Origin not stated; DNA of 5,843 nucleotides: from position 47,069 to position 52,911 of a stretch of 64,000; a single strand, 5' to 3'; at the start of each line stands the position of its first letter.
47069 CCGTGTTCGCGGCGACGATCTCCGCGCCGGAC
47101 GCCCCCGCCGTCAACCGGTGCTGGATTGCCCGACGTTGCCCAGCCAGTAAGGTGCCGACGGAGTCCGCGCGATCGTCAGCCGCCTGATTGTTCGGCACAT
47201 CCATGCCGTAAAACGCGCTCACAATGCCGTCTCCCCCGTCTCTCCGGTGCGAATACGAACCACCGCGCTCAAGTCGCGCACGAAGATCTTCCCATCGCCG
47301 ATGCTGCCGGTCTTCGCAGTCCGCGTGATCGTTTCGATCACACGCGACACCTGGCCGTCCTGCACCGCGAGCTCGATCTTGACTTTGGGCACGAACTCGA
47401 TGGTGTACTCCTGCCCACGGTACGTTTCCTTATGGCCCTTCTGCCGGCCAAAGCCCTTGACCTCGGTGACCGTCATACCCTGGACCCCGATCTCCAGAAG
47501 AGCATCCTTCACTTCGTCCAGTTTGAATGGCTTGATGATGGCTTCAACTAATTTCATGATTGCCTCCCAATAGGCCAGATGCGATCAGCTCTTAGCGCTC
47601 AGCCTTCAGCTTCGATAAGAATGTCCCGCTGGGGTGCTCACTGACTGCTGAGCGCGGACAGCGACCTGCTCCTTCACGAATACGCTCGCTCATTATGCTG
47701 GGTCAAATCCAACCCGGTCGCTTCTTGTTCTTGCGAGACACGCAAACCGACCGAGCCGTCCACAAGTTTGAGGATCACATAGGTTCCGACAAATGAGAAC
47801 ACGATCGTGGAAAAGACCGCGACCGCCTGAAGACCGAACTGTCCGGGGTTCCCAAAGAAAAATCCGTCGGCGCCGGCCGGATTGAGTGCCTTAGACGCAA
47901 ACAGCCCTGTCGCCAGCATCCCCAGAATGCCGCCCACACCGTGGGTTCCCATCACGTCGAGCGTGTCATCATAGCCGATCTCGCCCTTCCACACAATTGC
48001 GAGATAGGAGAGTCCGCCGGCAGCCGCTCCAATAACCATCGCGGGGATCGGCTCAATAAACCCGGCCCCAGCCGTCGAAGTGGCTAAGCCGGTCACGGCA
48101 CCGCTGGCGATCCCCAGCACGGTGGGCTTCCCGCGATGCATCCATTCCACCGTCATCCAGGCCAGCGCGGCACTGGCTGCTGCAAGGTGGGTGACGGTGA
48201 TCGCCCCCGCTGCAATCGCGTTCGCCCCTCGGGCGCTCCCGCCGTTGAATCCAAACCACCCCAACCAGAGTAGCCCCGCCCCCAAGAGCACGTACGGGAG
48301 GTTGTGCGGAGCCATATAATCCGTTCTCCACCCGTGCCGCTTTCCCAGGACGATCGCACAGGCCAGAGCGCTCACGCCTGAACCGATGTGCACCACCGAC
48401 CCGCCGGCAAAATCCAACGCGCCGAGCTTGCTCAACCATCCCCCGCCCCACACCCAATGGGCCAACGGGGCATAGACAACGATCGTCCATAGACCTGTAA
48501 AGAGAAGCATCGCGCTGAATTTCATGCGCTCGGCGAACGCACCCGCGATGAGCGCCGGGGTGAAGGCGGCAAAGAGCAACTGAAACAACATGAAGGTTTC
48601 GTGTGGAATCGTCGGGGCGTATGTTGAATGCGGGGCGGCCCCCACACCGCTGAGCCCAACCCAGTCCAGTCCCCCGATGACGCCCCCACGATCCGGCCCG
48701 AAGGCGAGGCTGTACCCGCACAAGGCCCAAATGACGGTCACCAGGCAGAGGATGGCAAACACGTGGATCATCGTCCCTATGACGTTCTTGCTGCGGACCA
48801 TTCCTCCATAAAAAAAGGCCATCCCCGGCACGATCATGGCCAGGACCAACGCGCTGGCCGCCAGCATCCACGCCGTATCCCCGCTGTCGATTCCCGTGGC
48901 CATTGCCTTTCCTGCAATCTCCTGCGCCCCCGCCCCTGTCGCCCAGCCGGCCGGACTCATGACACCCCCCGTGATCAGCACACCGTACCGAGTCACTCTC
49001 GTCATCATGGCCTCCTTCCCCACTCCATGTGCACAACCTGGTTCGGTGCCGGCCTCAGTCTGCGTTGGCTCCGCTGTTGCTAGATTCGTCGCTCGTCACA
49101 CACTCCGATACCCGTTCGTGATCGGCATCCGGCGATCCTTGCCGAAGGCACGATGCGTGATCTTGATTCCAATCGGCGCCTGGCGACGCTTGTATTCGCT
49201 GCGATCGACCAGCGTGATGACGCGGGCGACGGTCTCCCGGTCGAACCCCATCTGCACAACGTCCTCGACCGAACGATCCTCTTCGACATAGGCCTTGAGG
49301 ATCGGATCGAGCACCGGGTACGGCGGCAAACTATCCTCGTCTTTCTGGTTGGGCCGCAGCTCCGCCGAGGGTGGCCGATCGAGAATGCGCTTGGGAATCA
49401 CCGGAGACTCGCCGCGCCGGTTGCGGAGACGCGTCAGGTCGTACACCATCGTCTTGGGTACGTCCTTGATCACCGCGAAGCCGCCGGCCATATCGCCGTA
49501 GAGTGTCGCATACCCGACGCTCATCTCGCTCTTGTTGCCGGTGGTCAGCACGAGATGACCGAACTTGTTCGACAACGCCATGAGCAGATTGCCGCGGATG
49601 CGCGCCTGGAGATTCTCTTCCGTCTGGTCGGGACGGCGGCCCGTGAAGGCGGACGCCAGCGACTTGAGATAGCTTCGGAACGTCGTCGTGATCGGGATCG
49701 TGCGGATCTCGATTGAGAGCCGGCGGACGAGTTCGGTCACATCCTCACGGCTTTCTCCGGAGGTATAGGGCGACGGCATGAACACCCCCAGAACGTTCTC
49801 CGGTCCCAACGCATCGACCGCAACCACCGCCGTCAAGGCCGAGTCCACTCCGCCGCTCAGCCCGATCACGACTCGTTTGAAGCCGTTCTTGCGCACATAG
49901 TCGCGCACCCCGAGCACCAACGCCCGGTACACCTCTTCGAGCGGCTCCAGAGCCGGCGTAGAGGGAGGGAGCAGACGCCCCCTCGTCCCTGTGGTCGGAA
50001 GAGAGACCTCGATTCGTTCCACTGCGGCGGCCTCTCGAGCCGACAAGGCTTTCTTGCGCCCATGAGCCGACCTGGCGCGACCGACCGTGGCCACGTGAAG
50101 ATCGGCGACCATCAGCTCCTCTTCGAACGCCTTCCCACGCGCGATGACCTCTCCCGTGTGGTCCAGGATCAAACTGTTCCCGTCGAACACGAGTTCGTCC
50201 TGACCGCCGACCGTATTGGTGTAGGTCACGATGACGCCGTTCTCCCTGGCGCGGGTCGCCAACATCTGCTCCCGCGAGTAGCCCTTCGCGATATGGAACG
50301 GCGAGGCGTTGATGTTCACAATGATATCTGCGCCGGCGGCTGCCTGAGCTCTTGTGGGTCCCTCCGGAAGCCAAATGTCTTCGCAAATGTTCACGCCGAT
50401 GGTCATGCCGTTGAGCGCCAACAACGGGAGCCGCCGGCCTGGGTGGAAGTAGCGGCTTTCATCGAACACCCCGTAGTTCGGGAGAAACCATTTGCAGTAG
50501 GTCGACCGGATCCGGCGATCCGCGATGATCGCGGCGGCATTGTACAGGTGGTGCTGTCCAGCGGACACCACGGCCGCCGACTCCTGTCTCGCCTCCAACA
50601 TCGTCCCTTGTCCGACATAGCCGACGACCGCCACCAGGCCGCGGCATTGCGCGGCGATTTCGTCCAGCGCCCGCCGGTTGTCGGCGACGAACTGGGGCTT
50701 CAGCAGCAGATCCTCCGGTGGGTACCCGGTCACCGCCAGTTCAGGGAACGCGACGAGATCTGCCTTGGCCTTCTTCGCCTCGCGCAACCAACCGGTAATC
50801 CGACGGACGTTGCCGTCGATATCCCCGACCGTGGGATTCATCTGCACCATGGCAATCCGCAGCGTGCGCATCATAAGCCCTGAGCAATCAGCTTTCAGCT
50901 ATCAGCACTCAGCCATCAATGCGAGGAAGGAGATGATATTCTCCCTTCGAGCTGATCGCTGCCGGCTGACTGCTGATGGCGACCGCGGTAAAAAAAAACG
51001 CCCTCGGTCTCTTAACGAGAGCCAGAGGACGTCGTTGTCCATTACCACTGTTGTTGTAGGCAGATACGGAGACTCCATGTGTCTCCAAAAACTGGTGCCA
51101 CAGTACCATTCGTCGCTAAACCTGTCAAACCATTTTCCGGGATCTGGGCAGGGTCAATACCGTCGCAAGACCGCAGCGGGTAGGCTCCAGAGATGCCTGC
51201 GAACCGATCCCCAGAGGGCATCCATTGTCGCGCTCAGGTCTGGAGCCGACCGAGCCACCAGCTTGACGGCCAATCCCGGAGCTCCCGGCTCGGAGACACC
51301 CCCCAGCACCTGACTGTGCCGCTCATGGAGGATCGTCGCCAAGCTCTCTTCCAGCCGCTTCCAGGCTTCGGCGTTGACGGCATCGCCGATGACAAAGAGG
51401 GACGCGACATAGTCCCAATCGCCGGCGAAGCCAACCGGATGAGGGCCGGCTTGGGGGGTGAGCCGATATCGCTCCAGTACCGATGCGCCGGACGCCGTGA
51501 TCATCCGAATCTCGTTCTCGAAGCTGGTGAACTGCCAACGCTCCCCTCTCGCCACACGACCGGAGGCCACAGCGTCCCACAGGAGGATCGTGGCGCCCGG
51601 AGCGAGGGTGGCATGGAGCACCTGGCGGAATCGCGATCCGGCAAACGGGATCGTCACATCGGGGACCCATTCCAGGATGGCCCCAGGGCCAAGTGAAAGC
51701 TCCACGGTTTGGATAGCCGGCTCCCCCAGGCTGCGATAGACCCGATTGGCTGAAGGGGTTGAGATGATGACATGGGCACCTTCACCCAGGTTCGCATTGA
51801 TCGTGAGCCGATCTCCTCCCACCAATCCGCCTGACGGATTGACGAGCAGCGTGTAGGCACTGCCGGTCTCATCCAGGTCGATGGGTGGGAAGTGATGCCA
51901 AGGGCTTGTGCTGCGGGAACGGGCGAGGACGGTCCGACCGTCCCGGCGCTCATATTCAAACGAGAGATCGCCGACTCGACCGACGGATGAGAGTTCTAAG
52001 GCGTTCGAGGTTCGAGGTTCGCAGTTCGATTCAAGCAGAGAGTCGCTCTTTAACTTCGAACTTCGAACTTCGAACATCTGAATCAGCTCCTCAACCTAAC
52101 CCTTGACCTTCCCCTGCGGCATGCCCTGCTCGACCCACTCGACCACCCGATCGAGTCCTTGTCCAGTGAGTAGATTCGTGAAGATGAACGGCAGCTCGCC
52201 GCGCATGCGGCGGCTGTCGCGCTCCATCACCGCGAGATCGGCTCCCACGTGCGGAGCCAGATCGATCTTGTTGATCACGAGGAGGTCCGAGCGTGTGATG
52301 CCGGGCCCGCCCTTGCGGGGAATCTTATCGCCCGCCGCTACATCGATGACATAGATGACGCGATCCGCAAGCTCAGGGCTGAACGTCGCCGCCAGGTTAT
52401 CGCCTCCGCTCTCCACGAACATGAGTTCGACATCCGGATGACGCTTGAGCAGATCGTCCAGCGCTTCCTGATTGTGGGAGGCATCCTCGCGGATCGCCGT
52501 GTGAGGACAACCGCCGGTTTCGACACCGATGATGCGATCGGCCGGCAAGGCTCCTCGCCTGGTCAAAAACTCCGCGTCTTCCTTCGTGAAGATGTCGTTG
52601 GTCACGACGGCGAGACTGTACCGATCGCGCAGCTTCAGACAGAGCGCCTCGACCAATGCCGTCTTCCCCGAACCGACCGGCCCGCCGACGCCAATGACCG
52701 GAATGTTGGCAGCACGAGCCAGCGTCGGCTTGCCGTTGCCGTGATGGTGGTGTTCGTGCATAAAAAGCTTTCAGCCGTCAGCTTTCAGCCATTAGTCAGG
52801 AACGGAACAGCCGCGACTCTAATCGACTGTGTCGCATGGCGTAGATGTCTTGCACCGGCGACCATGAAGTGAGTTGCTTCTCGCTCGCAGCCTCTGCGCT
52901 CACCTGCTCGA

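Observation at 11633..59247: Family of intercistronic hairpins whose arms are tandem 7-8 nt repeats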

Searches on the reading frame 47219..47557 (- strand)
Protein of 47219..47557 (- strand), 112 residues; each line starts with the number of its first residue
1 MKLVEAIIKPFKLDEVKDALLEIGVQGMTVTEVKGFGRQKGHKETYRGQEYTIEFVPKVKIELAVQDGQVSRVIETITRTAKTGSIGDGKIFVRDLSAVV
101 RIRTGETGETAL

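Call 11: search_protein_families(library=ncbifam, proteins=[window:47219-47557:-])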
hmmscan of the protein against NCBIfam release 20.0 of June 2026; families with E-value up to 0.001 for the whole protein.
window:47219-47557:- (112 aa): 2 families
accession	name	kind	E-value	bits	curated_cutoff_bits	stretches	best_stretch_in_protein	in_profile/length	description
NF007946.0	PRK10665.1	equivalog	5.1e-49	165.7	181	1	1-112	1-112/112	P-II family nitrogen regulator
NF008111.0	PRK10858.1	equivalog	2.8e-48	162.9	202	1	1-111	1-111/112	nitrogen regulatory protein P-II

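Call 68: find_encoding_contigs(protein=window:47219-47557:-, flank=10000, max_places=10)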
Protein window:47219-47557:- (112 aa): 2 contigs read that carry it; 2 places shown.
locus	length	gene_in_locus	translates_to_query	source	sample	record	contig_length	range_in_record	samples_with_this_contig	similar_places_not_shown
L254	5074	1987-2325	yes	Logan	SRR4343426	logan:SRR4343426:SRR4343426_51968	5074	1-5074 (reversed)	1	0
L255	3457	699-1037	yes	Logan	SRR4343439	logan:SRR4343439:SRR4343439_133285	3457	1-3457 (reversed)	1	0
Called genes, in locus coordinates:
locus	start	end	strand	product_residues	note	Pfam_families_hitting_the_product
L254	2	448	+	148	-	?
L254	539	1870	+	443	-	PF00909:Ammonium_transp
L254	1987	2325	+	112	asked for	PF00543:P-II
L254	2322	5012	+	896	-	PF08335:GlnD_UR_UTase, PF01966:HD (weak), PF01842:ACT (faint), PF24931:ACT_ACR9_3rd (weak)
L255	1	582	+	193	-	?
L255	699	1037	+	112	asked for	PF00543:P-II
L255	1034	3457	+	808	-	?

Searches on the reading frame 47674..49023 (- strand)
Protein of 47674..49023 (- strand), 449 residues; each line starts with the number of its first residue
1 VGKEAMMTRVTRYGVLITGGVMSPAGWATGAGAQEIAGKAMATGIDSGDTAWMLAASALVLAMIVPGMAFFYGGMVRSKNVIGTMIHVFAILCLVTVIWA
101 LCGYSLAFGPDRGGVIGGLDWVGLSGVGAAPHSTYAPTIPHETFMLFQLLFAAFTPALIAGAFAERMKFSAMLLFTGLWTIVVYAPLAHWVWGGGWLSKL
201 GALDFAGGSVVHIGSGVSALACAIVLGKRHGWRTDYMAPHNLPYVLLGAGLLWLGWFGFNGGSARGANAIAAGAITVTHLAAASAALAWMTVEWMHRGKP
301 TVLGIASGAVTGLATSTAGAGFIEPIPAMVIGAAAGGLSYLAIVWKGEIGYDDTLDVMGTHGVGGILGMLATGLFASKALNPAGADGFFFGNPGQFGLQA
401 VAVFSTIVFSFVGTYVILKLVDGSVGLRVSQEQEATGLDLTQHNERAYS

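Call 11: search_protein_families(library=ncbifam, proteins=[window:47674-49023:-])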
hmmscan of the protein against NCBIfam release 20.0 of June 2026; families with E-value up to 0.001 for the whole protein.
window:47674-49023:- (449 aa): 3 families
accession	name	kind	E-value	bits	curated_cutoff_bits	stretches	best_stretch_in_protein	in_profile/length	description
TIGR00836.1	amt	subfamily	6.9e-134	446.8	343.3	1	49-448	1-406/406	ammonium transporter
NF007947.0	PRK10666.1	equivalog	6.8e-107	358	657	1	40-448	20-426/428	ammonium transporter AmtB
TIGR03644.1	marine_trans_1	hypoth_equivalog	4e-58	197.1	514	1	49-448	4-401/404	probable ammonium transporter, marine subtype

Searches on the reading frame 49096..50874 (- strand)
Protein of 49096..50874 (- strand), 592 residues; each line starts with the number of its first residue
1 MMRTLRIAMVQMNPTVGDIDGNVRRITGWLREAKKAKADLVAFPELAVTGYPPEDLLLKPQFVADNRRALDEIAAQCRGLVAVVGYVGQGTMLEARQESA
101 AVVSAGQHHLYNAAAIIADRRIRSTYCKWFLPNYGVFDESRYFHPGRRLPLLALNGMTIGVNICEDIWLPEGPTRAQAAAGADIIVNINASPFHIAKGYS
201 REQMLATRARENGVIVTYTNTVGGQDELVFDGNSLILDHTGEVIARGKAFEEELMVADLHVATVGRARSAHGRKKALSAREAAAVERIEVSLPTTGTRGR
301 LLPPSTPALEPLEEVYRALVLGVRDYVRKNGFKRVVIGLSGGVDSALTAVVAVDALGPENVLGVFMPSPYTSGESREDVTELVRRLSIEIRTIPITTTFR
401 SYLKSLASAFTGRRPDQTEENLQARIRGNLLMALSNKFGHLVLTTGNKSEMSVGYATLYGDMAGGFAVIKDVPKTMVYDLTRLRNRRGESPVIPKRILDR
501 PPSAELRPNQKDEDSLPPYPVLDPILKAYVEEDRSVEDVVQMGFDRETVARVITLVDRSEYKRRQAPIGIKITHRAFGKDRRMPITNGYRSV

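Call 11: search_protein_families(library=ncbifam, proteins=[window:49096-50874:-])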
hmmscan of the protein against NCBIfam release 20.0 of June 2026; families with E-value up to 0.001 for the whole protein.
window:49096-50874:- (592 aa): 18 families
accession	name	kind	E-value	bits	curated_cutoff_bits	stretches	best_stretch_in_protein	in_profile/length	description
NF010588.0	PRK13981.1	equivalog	1e-227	756.9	479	1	2-590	2-543/546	NAD+ synthase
NF002730.0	PRK02628.1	equivalog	5.1e-68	229.8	473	2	155-524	169-569/677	NAD(+) synthase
NF010587.0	PRK13980.1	equivalog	3.1e-61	206.9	255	1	312-573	11-261/267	NAD+ synthase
TIGR00552.1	nadE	equivalog_domain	9.9e-61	205.1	63.65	1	323-571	13-243/251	NAD(+) synthase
NF002048.0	PRK00876.1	subfamily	8.8e-22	77.3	313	2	320-400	24-105/330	NAD(+) synthase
TIGR03381.1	agmatine_aguB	equivalog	7.3e-20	71.4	410.25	1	6-272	2-266/279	N-carbamoylputrescine amidase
NF040852.1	nitrile_Arch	equivalog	2.1e-19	69.7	500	1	5-264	1-240/262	nitrilase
NF033621.1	de_GSH_amidase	exception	5.5e-14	52.1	355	1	20-269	14-245/260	deaminated glutathione amidase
NF001979.1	PRK00768.1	equivalog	7e-12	45.4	250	1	307-523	13-233/266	NAD(+) synthase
TIGR00268.2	TIGR00268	equivalog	9.4e-11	41.5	150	1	332-397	13-78/259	ATP-dependent sacrificial sulfur transferase LarE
NF009803.0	PRK13287.1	equivalog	2.2e-09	36.5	406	1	7-272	16-270/333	formamidase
NF007757.0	PRK10438.1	equivalog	1.4e-08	34.3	249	1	3-268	2-241/256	amidohydrolase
NF000848.1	PRK00074.1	equivalog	3.1e-07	29.4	400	1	329-408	210-290/512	glutamine-hydrolyzing GMP synthase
TIGR00884.1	guaA_Cterm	equivalog_domain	3e-06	26.8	338.75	1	331-406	15-90/310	glutamine-hydrolyzing GMP synthase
TIGR04048.1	nitrile_sll0784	equivalog_domain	8.9e-06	24.9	502.6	1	3-117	1-113/301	Nit6803 family nitrilase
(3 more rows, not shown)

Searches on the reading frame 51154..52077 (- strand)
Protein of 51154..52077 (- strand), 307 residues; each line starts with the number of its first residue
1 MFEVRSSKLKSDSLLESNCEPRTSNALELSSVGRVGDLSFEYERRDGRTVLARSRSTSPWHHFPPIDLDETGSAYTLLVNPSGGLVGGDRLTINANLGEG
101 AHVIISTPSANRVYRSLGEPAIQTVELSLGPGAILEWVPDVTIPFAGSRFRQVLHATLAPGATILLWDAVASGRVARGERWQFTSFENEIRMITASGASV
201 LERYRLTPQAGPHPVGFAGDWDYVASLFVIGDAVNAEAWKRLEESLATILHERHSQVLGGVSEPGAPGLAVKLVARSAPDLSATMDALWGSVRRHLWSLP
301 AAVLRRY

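Call 11: search_protein_families(library=ncbifam, proteins=[window:51154-52077:-])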
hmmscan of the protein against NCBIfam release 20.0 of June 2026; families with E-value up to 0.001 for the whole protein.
window:51154-52077:- (307 aa): 0 families

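Call 82: search_protein_families(library=pfam, proteins=[window:51154-52077:-], max_evalue=0.01)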
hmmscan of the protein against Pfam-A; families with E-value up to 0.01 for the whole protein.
window:51154-52077:- (307 aa): 1 family
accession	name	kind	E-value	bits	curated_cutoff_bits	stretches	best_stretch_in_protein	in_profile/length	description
PF01774.22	UreD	-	8e-50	170.2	27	1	78-278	2-199/201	UreD urease accessory protein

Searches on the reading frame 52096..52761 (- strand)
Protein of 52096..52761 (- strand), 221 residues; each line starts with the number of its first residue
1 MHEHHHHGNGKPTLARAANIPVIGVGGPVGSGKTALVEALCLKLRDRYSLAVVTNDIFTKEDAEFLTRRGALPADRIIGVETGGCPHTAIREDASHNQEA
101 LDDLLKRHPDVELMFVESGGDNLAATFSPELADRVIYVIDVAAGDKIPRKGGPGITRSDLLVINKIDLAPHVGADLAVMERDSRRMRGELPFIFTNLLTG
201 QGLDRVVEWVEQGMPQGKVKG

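Call 11: search_protein_families(library=ncbifam, proteins=[window:52096-52761:-])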
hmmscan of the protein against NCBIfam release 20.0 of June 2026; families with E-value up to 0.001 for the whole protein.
window:52096-52761:- (221 aa): 5 families
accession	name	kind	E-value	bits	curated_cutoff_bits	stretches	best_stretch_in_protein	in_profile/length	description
TIGR00101.1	ureG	equivalog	7.6e-102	339.2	204.2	1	23-214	4-195/199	urease accessory protein UreG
TIGR00073.1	hypB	equivalog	4e-24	85.3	121.2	1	17-213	27-213/217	hydrogenase nickel incorporation protein HypB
NF007775.0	PRK10463.1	equivalog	6.8e-15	55.2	385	1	26-212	110-286/290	hydrogenase nickel incorporation protein HypB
TIGR00750.1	lao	equivalog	0.00024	20.3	240.75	0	14-53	28-68/300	methylmalonyl Co-A mutase-associated GTPase MeaB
TIGR02475.1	CobW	equivalog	0.00087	18.3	332.1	0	18-123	2-105/342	cobalamin biosynthesis protein CobW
